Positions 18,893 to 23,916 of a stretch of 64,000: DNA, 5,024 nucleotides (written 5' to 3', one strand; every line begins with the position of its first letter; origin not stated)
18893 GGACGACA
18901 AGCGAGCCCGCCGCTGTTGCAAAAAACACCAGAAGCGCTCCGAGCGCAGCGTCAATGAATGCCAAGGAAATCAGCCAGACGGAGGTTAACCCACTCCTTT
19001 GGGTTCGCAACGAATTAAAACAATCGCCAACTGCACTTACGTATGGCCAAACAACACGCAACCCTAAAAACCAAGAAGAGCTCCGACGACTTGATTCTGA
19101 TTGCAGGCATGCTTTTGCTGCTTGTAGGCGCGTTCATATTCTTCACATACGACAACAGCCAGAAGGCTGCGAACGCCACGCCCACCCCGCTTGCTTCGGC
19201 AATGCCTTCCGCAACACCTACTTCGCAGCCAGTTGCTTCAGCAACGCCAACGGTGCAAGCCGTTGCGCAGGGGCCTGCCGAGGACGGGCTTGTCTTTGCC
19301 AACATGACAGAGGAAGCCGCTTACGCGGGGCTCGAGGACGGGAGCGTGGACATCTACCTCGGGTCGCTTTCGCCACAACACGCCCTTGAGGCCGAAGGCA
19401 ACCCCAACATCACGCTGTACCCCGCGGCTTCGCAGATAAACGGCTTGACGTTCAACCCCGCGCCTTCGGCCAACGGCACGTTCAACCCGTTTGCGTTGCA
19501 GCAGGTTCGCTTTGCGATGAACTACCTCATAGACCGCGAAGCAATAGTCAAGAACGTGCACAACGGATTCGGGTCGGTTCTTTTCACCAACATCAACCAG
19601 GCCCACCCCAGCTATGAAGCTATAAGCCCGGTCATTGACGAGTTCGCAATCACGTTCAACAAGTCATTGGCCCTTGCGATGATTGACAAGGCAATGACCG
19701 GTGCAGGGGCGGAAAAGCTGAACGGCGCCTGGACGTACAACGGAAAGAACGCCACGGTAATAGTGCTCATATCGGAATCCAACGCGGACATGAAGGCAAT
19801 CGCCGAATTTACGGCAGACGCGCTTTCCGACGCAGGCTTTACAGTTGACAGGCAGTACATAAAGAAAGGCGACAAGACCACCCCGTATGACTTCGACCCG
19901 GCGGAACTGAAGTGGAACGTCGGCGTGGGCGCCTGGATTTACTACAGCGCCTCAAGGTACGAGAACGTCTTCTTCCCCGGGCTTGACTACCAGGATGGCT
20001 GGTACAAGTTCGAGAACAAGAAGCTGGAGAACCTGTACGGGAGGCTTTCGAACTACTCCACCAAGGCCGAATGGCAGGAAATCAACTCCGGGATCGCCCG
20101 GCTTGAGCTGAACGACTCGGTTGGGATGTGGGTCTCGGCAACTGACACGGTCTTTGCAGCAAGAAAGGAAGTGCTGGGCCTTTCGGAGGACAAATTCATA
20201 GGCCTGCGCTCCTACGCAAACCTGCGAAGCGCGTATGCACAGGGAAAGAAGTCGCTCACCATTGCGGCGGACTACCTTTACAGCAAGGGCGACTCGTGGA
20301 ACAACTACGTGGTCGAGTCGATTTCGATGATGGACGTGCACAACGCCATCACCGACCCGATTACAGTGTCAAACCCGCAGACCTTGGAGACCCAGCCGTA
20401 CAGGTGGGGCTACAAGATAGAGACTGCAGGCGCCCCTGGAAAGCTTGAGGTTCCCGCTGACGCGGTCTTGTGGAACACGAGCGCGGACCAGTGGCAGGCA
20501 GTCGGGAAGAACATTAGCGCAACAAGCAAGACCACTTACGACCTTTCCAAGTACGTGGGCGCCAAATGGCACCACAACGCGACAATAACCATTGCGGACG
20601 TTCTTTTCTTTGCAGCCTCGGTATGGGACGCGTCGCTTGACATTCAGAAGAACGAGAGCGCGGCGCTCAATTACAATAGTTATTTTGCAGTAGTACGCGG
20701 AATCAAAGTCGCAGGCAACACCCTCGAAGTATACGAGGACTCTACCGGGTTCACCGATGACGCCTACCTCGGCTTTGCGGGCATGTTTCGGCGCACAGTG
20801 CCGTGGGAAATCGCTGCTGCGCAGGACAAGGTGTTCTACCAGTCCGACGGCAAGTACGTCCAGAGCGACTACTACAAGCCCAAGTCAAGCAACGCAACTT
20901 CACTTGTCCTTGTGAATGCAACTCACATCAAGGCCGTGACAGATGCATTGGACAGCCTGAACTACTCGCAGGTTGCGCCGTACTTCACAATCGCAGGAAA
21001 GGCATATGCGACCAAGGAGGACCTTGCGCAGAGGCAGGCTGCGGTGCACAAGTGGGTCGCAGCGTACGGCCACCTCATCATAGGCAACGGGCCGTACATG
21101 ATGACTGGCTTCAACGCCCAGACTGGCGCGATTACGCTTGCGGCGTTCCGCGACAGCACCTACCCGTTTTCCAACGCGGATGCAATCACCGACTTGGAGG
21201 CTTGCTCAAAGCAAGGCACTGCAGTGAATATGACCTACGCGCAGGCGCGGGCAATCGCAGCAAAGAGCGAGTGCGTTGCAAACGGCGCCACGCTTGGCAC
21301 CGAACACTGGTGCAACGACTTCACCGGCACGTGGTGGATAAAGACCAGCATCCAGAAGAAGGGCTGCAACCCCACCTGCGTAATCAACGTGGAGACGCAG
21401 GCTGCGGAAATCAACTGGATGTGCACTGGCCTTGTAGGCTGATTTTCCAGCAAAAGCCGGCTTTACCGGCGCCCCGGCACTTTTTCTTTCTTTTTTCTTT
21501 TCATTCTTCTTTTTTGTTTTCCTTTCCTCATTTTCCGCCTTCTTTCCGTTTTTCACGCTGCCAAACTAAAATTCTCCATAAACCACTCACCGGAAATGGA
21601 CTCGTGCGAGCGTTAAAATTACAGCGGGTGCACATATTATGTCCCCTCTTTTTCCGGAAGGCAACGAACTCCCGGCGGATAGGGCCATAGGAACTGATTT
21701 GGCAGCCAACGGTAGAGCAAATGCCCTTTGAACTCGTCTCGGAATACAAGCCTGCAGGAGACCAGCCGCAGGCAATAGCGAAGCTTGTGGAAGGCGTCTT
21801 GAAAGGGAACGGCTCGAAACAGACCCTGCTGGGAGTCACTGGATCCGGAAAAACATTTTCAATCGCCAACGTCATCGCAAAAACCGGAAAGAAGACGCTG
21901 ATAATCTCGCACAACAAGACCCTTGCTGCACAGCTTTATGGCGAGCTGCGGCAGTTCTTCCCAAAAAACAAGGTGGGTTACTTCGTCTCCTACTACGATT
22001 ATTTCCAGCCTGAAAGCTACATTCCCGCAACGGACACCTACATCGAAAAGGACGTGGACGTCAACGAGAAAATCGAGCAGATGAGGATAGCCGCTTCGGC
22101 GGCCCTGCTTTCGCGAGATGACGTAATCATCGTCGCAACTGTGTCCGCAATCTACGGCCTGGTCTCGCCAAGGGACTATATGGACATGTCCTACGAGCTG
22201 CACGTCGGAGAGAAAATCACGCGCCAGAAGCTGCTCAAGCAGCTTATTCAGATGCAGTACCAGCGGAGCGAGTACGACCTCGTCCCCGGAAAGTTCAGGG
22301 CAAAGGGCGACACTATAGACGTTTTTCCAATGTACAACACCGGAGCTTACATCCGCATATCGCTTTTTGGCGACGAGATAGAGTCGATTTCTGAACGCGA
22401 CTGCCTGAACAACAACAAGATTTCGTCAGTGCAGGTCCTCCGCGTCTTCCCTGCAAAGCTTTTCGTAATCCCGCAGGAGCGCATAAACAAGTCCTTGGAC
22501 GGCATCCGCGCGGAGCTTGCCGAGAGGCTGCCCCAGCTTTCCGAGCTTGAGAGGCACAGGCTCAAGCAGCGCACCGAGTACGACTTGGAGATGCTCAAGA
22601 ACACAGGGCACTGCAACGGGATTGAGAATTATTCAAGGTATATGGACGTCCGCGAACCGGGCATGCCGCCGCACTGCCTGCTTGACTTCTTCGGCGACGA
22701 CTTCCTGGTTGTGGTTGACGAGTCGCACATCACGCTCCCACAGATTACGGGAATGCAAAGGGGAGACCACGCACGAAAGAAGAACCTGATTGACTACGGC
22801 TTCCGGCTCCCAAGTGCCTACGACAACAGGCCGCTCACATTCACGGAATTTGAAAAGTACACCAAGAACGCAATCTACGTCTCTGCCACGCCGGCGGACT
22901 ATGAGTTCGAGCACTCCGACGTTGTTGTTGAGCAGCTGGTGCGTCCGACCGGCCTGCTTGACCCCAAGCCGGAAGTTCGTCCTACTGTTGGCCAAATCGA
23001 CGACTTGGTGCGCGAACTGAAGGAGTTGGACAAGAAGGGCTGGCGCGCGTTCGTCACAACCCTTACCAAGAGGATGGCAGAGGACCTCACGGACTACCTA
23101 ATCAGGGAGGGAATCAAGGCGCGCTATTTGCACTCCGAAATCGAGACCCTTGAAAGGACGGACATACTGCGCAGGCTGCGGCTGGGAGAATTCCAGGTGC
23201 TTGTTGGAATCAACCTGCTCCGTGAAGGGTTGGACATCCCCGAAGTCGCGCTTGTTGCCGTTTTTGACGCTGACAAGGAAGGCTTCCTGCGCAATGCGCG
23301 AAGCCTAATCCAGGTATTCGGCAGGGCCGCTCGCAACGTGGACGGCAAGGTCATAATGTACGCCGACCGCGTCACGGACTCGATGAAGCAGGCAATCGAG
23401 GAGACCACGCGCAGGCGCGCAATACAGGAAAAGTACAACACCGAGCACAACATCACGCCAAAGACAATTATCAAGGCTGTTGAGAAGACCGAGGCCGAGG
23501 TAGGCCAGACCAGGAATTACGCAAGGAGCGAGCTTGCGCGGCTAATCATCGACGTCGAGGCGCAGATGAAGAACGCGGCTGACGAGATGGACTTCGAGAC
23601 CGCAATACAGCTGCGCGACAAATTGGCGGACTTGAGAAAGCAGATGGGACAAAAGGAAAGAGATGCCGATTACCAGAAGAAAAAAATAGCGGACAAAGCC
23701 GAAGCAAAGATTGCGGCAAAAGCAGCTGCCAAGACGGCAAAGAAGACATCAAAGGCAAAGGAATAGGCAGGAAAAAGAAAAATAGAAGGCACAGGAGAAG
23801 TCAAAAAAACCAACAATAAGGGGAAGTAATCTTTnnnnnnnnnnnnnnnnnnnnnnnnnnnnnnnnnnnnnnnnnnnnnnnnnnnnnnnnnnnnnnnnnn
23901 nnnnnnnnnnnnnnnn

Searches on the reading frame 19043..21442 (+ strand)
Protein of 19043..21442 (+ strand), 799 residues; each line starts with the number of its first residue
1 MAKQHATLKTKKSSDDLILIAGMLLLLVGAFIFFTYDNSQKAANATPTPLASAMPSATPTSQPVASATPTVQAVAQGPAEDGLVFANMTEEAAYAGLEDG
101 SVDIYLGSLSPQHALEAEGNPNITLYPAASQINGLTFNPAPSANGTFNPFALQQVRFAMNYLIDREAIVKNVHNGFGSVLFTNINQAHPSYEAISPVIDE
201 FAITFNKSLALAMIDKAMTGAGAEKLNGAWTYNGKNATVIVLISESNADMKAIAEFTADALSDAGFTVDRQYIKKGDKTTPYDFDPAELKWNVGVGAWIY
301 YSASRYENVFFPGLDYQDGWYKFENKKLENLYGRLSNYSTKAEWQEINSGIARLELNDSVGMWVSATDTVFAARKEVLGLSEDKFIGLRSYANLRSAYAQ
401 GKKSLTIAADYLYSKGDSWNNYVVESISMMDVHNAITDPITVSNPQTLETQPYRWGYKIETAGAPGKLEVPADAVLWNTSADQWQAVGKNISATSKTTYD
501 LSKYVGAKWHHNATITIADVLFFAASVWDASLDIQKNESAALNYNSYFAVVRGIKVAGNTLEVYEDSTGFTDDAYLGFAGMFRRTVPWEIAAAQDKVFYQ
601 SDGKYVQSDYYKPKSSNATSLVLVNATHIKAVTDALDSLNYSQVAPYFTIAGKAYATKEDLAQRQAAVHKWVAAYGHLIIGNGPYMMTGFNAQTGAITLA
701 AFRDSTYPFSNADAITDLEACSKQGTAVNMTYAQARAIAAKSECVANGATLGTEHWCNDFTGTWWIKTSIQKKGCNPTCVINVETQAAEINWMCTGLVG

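Call 43: search_protein_families(library=pfam, proteins=[window:19043-21442:+], max_evalue=0.001)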
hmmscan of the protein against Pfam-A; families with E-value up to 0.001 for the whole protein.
window:19043-21442:+ (799 aa): 1 family
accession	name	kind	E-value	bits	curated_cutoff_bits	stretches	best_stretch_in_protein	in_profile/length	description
PF00496.27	SBP_bac_5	-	2.9e-20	73.1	32.4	1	79-298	147-346/368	Bacterial extracellular solute-binding proteins, family 5 Middle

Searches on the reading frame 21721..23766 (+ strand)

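Call 43: search_protein_families(library=pfam, proteins=[window:21721-23766:+], max_evalue=0.001)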
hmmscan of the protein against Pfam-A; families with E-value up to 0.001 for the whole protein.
window:21721-23766:+ (681 aa): 6 families
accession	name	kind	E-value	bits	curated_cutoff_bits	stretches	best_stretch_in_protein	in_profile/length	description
PF17757.6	UvrB_inter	-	4.5e-29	100.9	22.9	1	159-248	2-91/91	UvrB interaction domain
PF12344.14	UvrB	-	4.3e-23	81.3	27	1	546-587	1-42/43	Ultra-violet resistance protein B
PF00271.37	Helicase_C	-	4.2e-19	69.3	23.5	1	427-539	4-109/110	Helicase conserved C-terminal domain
PF02151.25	UVR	-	1.7e-07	31.2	21.5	1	607-641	2-36/36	UvrB/uvrC motif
PF04851.21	ResIII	-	2.5e-07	31.2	22.5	1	10-88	3-87/164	Type III restriction enzyme, res subunit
PF00270.35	DEAD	-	5.9e-06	26.6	26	1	15-83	4-72/167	DEAD/DEAH box helicase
